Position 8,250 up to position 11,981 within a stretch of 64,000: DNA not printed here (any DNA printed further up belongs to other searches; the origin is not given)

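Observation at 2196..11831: Shango (sngABC) embedded in a longer coupled string headed by a nuclease-helicase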

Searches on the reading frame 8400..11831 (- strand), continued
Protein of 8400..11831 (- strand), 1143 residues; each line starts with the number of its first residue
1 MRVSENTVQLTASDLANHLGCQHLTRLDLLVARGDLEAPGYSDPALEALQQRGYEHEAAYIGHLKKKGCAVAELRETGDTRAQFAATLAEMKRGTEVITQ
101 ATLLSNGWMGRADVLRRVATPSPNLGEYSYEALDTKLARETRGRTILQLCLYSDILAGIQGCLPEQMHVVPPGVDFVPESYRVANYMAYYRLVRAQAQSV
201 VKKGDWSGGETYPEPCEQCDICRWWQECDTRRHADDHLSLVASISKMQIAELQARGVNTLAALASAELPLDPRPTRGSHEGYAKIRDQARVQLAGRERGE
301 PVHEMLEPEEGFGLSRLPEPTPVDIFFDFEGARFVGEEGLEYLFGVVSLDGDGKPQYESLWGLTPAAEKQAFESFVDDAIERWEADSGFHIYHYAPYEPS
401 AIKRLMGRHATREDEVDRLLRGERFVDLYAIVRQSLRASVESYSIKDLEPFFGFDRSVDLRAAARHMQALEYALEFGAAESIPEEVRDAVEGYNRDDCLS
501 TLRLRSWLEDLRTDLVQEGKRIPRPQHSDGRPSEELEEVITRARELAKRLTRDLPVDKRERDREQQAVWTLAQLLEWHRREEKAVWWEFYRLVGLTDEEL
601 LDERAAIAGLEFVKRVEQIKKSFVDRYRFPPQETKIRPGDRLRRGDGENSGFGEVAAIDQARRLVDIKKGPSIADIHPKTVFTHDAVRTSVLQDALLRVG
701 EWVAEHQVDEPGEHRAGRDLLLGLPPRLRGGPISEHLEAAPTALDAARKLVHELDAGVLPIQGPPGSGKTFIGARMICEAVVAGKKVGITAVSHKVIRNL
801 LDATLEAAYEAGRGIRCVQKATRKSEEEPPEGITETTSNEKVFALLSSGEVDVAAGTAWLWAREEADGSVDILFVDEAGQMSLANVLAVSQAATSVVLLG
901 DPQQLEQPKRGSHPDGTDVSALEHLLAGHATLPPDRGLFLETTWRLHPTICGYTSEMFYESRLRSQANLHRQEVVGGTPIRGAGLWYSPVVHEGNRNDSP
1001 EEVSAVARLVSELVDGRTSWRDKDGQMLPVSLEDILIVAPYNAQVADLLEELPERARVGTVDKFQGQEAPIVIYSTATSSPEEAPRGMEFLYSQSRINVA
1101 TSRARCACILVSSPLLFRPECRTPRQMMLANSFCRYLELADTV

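Call 52: search_solved_structures(query=window:8400-11831:-, max_evalue=0.001)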
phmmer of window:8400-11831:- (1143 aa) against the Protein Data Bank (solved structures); distinct sequences matched with E-value up to 0.001: 18.
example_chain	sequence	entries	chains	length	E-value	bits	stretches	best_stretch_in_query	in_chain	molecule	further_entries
8rd3_A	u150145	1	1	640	2e-11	45.6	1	863-1115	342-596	ATP-dependent helicase NAM7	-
2xzl_A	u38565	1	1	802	4.3e-11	44.6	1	862-1115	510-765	ATP-DEPENDENT HELICASE NAM7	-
9qdq_A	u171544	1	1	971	7.7e-11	43.7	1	863-1115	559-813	ATP-dependent helicase NAM7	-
8ftm_A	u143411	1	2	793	1e-10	43.3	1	871-1110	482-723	5'-3' RNA helicase-like protein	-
8fth_A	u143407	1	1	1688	6.9e-10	40.6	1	871-1110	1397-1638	5'-3' RNA helicase-like protein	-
8ftk_A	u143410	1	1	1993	9.8e-10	40.1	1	871-1110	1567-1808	5'-3' RNA helicase-like protein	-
4b3g_A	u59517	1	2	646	2.4e-09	38.8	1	868-1108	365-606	DNA-BINDING PROTEIN SMUBP-2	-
4b3f_X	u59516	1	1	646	2.4e-09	38.8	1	868-1108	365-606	DNA-BINDING PROTEIN SMUBP-2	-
2xzo_A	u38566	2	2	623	1.9e-07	32.5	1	875-1116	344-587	REGULATOR OF NONSENSE TRANSCRIPTS 1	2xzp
2gjk_A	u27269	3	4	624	1.9e-07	32.5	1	875-1116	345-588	Regulator of nonsense transcripts 1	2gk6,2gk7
6ej5_A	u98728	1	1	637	2.1e-07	32.4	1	875-1116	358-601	Regulator of nonsense transcripts 1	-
9qwn_A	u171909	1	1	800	4.3e-07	31.3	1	888-1116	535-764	Isoform 2 of Regulator of nonsense transcripts 1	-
2wjv_A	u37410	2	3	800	4.3e-07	31.3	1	888-1116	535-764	REGULATOR OF NONSENSE TRANSCRIPTS 1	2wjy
5mzn_A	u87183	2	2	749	0.00013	23.1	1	870-1108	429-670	Helicase SEN1,Helicase SEN1 | Helicase SEN1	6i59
5eaw_A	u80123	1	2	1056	0.00013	23.1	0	1031-1113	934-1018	DNA replication ATP-dependent helicase/nuclease DNA2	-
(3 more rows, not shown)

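Call 55: search_solved_structures(query=A1, max_evalue=0.01)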
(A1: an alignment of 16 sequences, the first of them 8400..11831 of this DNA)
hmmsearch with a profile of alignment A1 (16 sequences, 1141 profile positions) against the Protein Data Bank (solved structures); distinct sequences matched with E-value up to 0.01: 30.
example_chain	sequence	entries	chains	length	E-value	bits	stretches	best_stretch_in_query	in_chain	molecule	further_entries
2xzo_A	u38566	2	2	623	2.4e-19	71.9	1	871-1115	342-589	REGULATOR OF NONSENSE TRANSCRIPTS 1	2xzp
2gjk_A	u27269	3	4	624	2.4e-19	71.9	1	871-1115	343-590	Regulator of nonsense transcripts 1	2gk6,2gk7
6ej5_A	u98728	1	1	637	2.6e-19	71.8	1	871-1115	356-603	Regulator of nonsense transcripts 1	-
4b3g_A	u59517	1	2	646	3e-19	71.6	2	867-1114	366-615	DNA-BINDING PROTEIN SMUBP-2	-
4b3f_X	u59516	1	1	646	3e-19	71.6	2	867-1114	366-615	DNA-BINDING PROTEIN SMUBP-2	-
8ftm_A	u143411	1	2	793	5e-19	70.9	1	862-1113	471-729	5'-3' RNA helicase-like protein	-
2wjv_A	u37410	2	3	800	5.3e-19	70.8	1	871-1115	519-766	REGULATOR OF NONSENSE TRANSCRIPTS 1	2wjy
9qwn_A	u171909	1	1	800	5.4e-19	70.7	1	871-1115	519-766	Isoform 2 of Regulator of nonsense transcripts 1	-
8fth_A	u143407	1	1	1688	5.2e-18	67.5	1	862-1113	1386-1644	5'-3' RNA helicase-like protein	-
8ftk_A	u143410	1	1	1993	8.3e-18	66.8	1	862-1113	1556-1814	5'-3' RNA helicase-like protein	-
8rd3_A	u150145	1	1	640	1.8e-16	62.4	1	750-1114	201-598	ATP-dependent helicase NAM7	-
2xzl_A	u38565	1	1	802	3.9e-16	61.3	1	750-1114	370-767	ATP-DEPENDENT HELICASE NAM7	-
9qdq_A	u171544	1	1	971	6.7e-16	60.5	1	750-1114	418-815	ATP-dependent helicase NAM7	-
5mzn_A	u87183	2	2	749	6.9e-15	57.1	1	868-1112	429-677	Helicase SEN1,Helicase SEN1 | Helicase SEN1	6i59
5eax_A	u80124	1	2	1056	3.2e-13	51.6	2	1028-1112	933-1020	DNA replication ATP-dependent helicase/nuclease DNA2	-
5wwp_B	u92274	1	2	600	7.6e-08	33.8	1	865-1115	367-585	ORF1ab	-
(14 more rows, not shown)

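Call 62: search_protein_families(library=pfam, proteins=[L091:3648-6863:+, L091:6864-9968:+, L022:6166-9339:+, L038:5897-9994:+, L050:8348-9955:+, L009:8227-9933:+, L004:8308-10017:+], max_evalue=0.001)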
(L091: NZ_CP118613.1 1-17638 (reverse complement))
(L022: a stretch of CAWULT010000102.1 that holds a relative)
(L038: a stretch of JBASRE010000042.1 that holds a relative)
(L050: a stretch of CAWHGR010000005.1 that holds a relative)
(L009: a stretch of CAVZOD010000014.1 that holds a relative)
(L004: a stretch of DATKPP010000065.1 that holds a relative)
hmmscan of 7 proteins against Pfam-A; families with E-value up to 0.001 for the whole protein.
L091:3648-6863:+ (1071 aa): 3 families
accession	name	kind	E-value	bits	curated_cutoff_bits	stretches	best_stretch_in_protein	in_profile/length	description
PF00271.37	Helicase_C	-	1.8e-19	70.4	23.5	1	565-680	3-110/110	Helicase conserved C-terminal domain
PF00176.29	SNF2-rel_dom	-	7.8e-16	58.5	24.9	1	172-361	20-194/290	SNF2-related domain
PF04851.21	ResIII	-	4.4e-06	27.1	22.5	1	161-331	15-163/164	Type III restriction enzyme, res subunit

L091:6864-9968:+ (1034 aa): 1 family
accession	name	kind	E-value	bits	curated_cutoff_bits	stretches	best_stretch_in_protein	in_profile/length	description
PF25794.1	SACS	-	1.4e-14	54.9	32.8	1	76-122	72-118/247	Sacsin domain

L022:6166-9339:+ (1057 aa): 3 families
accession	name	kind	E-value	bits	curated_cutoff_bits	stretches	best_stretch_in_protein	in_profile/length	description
PF19778.5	RE_endonuc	-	2e-36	124.5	23.4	1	941-1046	2-104/108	Endonuclease domain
PF04851.21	ResIII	-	2.3e-11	44.3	22.5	1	147-311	22-161/164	Type III restriction enzyme, res subunit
PF00270.35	DEAD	-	1.6e-07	31.6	26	1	145-288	11-132/167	DEAD/DEAH box helicase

L038:5897-9994:+ (1365 aa): 12 families
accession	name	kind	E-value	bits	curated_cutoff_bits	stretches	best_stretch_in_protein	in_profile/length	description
PF13646.12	HEAT_2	-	5.4e-67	222.6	27.7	9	972-1054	5-86/88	HEAT repeats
PF03130.22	HEAT_PBS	-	6.1e-30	100.7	20.9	0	1180-1204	2-26/27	PBS lyase HEAT-like repeat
PF02985.28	HEAT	-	7.1e-21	72.8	23.5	0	1001-1027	3-28/31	HEAT repeat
PF04471.18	Mrr_cat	-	5.4e-12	46.3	21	1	17-121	2-98/115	Restriction endonuclease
PF05729.18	NACHT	-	2.6e-10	40.8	26.7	1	280-440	4-166/167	NACHT domain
PF13513.12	HEAT_EZ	-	1.2e-07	32.5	27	0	1095-1117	30-52/55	HEAT-like repeat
PF20720.3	nSTAND3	-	9.7e-07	29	27.2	1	268-307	9-48/155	Novel STAND NTPase 3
PF24883.2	NPHP3_N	-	3.2e-05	24.6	24.8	0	276-405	22-164/164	Nephrocystin 3, N-terminal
PF13401.12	AAA_22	-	0.0001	23.1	27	0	279-392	8-111/130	AAA domain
PF12717.13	Cnd1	-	0.00013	22.5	26.4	0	733-806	7-89/162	non-SMC mitotic condensation complex subunit 1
PF00514.29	Arm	-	0.00025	21.4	20.6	0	902-929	10-37/41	Armadillo/beta-catenin-like repeat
PF13156.12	Mrr_cat_2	-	0.00033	21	22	1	43-121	23-96/127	Restriction endonuclease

L050:8348-9955:+ (535 aa): 1 family
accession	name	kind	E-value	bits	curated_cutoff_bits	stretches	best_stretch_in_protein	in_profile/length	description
PF19614.4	DUF6119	-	8.4e-144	480.5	27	1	19-532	1-524/524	Family of unknown function (DUF6119)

L009:8227-9933:+ (568 aa): 2 families
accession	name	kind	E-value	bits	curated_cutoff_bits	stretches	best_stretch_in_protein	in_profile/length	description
PF03235.19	GmrSD_N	-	1.1e-29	104.4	33.2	1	6-260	3-197/199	GmrSD restriction endonuclease, N-terminal domain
PF07510.16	GmrSD_C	-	3.9e-05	24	23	1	452-536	31-121/138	GmrSD restriction endonucleases, C-terminal domain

L004:8308-10017:+ (569 aa): 1 family
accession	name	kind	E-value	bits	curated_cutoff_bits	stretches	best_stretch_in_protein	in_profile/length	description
PF07690.21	MFS_1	-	1.4e-49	169.3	33.4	1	104-499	1-346/347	Major Facilitator Superfamily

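Call 63: search_protein_families(library=padloc, proteins=[L091:3648-6863:+, L091:6864-9968:+, L022:6166-9339:+, L038:5897-9994:+, L050:8348-9955:+, L009:8227-9933:+, L004:8308-10017:+], max_evalue=0.00001)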
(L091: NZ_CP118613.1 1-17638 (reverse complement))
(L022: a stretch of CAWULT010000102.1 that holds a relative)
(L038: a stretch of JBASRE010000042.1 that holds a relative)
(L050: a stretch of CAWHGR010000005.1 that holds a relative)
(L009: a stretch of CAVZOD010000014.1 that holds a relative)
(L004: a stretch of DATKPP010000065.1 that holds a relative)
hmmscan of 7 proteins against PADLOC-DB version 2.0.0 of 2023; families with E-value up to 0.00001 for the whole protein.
L091:3648-6863:+ (1071 aa): 36 families (the best 25 are shown)
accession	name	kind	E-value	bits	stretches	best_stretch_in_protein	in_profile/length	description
PDLC02623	DrmD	-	3.3e-103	344.3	1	63-832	3-775/1040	DrmD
PDLC02621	DrmD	-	1e-72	243.8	2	559-897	496-821/1040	DrmD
PDLC02500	BrxHI|BrxHII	-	1.4e-58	197.3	2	491-703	369-596/933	BrxHI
PDLC02572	DrmA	-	6.9e-53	177.9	2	560-896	495-820/1043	DrmA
PDLC02504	BrxHI|BrxHII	-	2.7e-42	142.8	2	535-724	443-625/971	BrxHII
PDLC02632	DrmD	-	1e-41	141.2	2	565-698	507-643/662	DrmD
PDLC00659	HmaA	-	1.9e-41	139.9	2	556-806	483-743/1176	SNF2 helicase / DEAD-box helicase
PDLC02619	DrmD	-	1.5e-37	127.2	2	636-726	490-580/872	DrmD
PDLC02633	DrmD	-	1.6e-37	126.9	2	546-696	490-645/839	DrmD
PDLC02843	DpdE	-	5.3e-37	125.2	2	291-730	255-722/1091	DpdE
PDLC02620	DrmD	-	5.7e-32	108.6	2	580-736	484-632/1060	DrmD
PDLC02634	DrmD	-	2.5e-30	103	2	552-705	446-608/900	DrmD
PDLC02840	DpdE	-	1.1e-27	94.8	2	565-771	542-752/1091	DpdE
PDLC02193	PLD_Helicase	-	2.5e-27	93.4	2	460-705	571-823/905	-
PDLC02844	DpdE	-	2e-25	86.9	2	577-799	582-802/1074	DpdE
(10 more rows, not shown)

L091:6864-9968:+ (1034 aa): 10 families
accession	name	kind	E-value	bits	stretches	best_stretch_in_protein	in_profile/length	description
PDLC03968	TmtA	-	6.5e-51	171.2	1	40-553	72-584/1486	-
PDLC03972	TmtA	-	3.2e-47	159.3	1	10-626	8-633/1302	-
PDLC03965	TmtA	-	2.6e-45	152.9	1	46-630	33-638/1370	-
PDLC03966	TmtA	-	9e-44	147.7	1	39-368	39-423/1655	-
PDLC03964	TmtA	-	1.1e-30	104.6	2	170-782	206-820/1538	-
PDLC03971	TmtA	-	9.2e-23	77.8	2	157-418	216-506/1782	-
PDLC03969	TmtA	-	7.6e-21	71.4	1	48-334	34-354/1563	-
PDLC03970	TmtA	-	1.5e-14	50.9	1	45-117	64-135/1552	-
PDLC03967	TmtA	-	4.8e-09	33.2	1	27-112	23-111/1063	-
PDLC03656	mREase_IV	-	2.7e-06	25.3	1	922-976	203-259/277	Type IV methyl-directed restriction enzyme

L022:6166-9339:+ (1057 aa): 4 families
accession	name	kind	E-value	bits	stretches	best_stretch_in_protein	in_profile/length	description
PDLC03647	REase_III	-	0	1300.1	1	62-1055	1-984/989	Type III restriction enzyme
PDLC03649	REase_III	-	1.3e-99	332.5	3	443-808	366-705/973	Type III restriction enzyme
PDLC03648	REase_III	-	2.1e-07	27.5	1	583-651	314-379/871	Type III restriction enzyme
PDLC03653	REase_III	-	2.1e-06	24.1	0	570-628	416-474/883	Type III restriction enzyme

L038:5897-9994:+ (1365 aa): 4 families
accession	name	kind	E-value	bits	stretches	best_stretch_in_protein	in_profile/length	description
PDLC02919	HEAT-ARM_XIII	-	9.6e-34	114.1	3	805-1044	1309-1559/1972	-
PDLC04715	PDC-M58A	-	4.2e-08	31.3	1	17-148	5-135/154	-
PDLC04140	mad8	-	7.3e-08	30.3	1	259-418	10-112/314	mads_8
PDLC02973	WGR_XIII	-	1.9e-06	24.7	0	1055-1114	121-181/973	-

L050:8348-9955:+ (535 aa): 0 families

L009:8227-9933:+ (568 aa): 7 families
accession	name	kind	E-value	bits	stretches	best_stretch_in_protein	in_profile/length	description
PDLC04151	HEC-05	-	1.1e-74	250.2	1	3-557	27-593/600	-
PDLC04150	HEC-05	-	2.1e-44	150.3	1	3-550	9-574/583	-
PDLC04152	HEC-05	-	2.1e-26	90.6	2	232-543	233-548/566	-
PDLC04709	PDC-M55C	-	2.1e-25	87.4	1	5-102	18-109/554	-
PDLC04153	HEC-05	-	9.1e-18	61.8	1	7-385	12-407/621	-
PDLC03877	NsnA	-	3.4e-08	31.2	0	3-45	52-96/385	-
PDLC02792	SspE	-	1.4e-06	25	0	4-98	13-105/771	SspE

L004:8308-10017:+ (569 aa): 0 families

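Call 114: search_protein_families(library=padloc, alignment_id=A7, max_evalue=1e-10)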
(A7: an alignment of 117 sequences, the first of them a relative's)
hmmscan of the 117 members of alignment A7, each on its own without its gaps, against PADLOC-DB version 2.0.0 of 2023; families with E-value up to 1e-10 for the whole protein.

A. member 1, L022:6166-9339:+ (1057 aa): 2 families
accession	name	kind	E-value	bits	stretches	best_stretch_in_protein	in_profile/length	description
PDLC03647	REase_III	-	0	1300.1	1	62-1055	1-984/989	Type III restriction enzyme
PDLC03649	REase_III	-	1.3e-99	332.5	3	443-808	366-705/973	Type III restriction enzyme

B. families by the number of members that match (of 117 scanned): 240 families (the first 25 are shown)
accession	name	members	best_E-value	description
PDLC02441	BrxA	3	1.9e-49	BrxA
PDLC02457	BrxA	3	2.2e-39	BrxA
PDLC02439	BrxA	3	9.4e-28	BrxA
PDLC04135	mad3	3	2.8e-19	mads_3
PDLC03960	SngC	2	2.7e-270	-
PDLC02503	BrxHI|BrxHII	2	1.4e-124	BrxHI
PDLC02501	BrxHI|BrxHII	2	1.7e-75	BrxHI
PDLC03964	TmtA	2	6.4e-33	-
PDLC02897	DpdJ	2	5.2e-31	DpdJ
PDLC01734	typeIV_RecD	2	2.6e-26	RecD_0_IVD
PDLC02215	QatD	2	4.2e-23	-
PDLC05065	PDC-S68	2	1.1e-22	-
PDLC05066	PDC-S68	2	3.3e-20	-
PDLC00037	DruE3|DruE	2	3.1e-18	SNF2 family N-terminal domain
PDLC05064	PDC-S68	2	6e-18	-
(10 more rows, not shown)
